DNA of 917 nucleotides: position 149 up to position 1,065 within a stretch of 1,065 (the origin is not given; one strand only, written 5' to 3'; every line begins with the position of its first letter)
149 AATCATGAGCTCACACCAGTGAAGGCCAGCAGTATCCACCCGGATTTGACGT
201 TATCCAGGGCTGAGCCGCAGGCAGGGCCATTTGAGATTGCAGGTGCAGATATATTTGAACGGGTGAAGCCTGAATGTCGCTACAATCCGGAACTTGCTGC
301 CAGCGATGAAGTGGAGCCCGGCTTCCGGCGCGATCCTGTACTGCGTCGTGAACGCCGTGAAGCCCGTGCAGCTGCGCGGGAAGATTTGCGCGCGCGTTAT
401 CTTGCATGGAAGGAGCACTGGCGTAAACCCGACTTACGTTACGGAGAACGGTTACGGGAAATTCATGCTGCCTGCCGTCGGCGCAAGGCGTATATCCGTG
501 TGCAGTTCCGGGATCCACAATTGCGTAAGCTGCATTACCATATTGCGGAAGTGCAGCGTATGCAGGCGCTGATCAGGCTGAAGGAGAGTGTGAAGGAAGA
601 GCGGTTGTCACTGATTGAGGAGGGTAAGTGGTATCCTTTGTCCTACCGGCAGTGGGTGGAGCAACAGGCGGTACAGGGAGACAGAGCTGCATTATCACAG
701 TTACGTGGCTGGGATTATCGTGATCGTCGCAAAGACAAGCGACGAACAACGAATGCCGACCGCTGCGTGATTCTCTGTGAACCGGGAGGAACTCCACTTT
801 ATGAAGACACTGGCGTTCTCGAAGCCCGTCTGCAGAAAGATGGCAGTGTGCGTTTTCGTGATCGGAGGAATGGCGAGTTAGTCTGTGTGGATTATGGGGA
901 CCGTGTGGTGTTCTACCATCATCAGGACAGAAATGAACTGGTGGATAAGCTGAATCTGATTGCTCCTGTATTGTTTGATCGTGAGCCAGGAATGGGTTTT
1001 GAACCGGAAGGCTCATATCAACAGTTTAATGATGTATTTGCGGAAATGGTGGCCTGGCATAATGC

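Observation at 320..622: Highly arginine-rich, probably helical segment in the middle of the protein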

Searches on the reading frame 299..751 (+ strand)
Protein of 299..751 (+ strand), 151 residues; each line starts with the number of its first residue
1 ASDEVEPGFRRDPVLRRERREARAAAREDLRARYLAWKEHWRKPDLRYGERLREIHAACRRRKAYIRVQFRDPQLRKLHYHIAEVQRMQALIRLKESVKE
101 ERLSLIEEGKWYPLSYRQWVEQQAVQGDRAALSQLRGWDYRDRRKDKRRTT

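Call 44: predict_structure(alignment_id=A2)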
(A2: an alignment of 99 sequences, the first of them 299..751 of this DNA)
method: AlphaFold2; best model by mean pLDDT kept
length: 151 residues; sequences in the alignment: 99
mean_pLDDT: 95.7   pTM: 0.77
mean pLDDT of the five models: 95.7, 95.4, 95.2, 95.1, 95.0
residues with pLDDT >= 90: 140; 70-90: 4; 50-70: 7; < 50: 0
segments of 3 or more residues with pLDDT < 50: none
pLDDT, mean of each block of 10 residues (from residue 1): 68 95 97 98 98 98 98 98 98 98 97 98 98 98 97 92
secondary structure, 60 per line:
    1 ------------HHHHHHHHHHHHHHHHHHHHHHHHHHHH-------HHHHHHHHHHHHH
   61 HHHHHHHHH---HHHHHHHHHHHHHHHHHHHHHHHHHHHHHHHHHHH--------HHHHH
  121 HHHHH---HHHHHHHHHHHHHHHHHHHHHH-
elements in order: H13-40 H48-69 H73-107 H116-125 H129-150

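Call 68: search_protein_families(library=pfam, proteins=[window:299-751:+], max_evalue=1)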
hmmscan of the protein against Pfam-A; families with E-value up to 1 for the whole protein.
window:299-751:+ (151 aa): 0 families

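Call 69: search_protein_families(library=ncbifam, proteins=[window:299-751:+], max_evalue=0.01)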
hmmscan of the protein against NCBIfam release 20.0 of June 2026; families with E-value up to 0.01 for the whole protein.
window:299-751:+ (151 aa): 1 family
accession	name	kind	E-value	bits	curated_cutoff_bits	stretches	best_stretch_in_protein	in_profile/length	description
NF041893.1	TraI_MobP_relax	equivalog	4e-19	69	250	1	6-147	282-423/502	TraI/MobA(P) family conjugative relaxase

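Call 78: fold_search(model_id=the predicted structure, library=pdb)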
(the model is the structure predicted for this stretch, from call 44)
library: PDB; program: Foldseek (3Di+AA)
matches with E <= 10: 105; with E <= 0.001: 0
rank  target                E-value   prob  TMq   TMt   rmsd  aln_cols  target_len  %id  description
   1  9clb_D                1.6e+00  0.51  0.39  0.50  22.7       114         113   15  Crystal structure of Bak bound to the inhibitory aBAK (released 2025-07-16)
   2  9div_C                2.0e+00  0.30  0.32  0.33  22.4       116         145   16  The crystal structure of de novo designed ChuA binding protein C8 (released 2025-05-21)
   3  9clb_F                2.2e+00  0.15  0.30  0.37  17.6       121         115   12  Crystal structure of Bak bound to the inhibitory aBAK (released 2025-07-16)
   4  1lj2_A                2.9e+00  0.09  0.22  0.30  23.0       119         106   12  Recognition of eIF4G by Rotavirus NSP3 reveals a basis for mRNA circularization (released 2002-07-05)
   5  6jcy_D                3.0e+00  0.12  0.29  0.05  12.7       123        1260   14  Mycobacterium tuberculosis RNA polymerase transcription initiation open complex with a chimeric ECF sigma factor sigH/ (released 2019-05-29)
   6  1lj2_B                3.2e+00  0.15  0.22  0.29  14.4        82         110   15  Recognition of eIF4G by Rotavirus NSP3 reveals a basis for mRNA circularization (released 2002-07-05)
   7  5zx2_D                3.4e+00  0.12  0.30  0.05  14.1       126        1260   12  Mycobacterium tuberculosis RNA polymerase transcription initiation complex with ECF sigma factor sigma H and 7nt RNA (released 2019-03-20)
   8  8zrh_A                3.7e+00  0.10  0.25  0.27  15.9       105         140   18  HBcAg-D4 Fab complex (released 2024-11-13)
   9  4myc_A                3.7e+00  0.06  0.20  0.07   9.3        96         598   14  Structure of the mitochondrial ABC transporter, Atm1 (released 2014-03-26)
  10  4dci_D                3.9e+00  0.25  0.34  0.35  15.5       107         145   11  Crystal structure of unknown funciton protein from Synechococcus sp. WH 8102 (released 2012-02-01)
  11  6cce_D                3.9e+00  0.14  0.30  0.05  12.9       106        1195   12  Crystal structure of a Mycobacterium smegmatis RNA polymerase transcription initiation complex with inhibitor Kanglemy (released 2018-08-15)
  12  4kis_C                3.9e+00  0.13  0.26  0.15   7.3        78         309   10  Crystal Structure of a LSR-DNA Complex (released 2013-07-10)
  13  4l8i_A                3.9e+00  0.12  0.25  0.32  26.3       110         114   10  Crystal structure of RSV epitope scaffold FFL_005 (released 2014-02-12)
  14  6htx_B                4.1e+00  0.14  0.27  0.27  14.0        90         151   19  WT Hepatitis B core protein capsid (released 2018-12-26)
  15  7ocw_B                4.1e+00  0.14  0.27  0.27  13.8        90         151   19  Hepatitis B core protein -low secretion phenotype P5T (released 2021-05-26)
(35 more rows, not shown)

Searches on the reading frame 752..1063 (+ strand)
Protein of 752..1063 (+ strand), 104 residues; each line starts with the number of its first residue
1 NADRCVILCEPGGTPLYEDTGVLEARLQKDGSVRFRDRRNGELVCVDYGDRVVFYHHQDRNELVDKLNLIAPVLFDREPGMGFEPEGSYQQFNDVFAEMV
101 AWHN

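Call 68: search_protein_families(library=pfam, proteins=[window:752-1063:+], max_evalue=1)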
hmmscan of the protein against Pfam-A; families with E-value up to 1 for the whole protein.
window:752-1063:+ (104 aa): 1 family
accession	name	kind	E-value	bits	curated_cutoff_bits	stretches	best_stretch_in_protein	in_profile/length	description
PF18821.6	LPD7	-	0.11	12.9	27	1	24-63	4-40/92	Large polyvalent protein-associated domain 7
